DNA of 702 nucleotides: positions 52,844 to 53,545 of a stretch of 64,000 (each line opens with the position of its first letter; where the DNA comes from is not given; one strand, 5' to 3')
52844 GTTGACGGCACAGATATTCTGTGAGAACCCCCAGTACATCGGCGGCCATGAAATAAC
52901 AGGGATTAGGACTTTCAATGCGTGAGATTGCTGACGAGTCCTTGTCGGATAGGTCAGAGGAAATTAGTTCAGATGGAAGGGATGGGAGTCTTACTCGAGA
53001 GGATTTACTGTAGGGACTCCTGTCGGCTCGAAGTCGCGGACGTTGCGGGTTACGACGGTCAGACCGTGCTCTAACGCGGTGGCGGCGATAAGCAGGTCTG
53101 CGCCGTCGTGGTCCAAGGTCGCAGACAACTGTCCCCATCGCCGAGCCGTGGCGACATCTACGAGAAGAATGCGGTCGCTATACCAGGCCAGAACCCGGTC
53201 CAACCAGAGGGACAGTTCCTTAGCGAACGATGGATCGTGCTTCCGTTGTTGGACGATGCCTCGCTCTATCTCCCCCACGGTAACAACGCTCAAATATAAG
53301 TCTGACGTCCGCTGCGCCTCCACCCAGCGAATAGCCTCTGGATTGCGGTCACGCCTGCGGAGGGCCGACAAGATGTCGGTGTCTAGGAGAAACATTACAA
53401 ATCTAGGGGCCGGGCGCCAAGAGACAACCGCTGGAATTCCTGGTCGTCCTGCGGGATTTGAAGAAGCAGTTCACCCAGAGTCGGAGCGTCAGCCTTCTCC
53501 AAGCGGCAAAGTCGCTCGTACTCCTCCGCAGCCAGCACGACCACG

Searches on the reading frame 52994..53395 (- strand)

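Call 92: search_protein_families(library=pfam, proteins=[window:52994-53395:-], max_evalue=0.00001)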
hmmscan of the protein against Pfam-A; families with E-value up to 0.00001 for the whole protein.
window:52994-53395:- (134 aa): 1 family
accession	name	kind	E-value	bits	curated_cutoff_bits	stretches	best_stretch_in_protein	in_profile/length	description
PF01850.27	PIN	-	2.3e-15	57.7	23.6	1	3-120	2-113/120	PIN domain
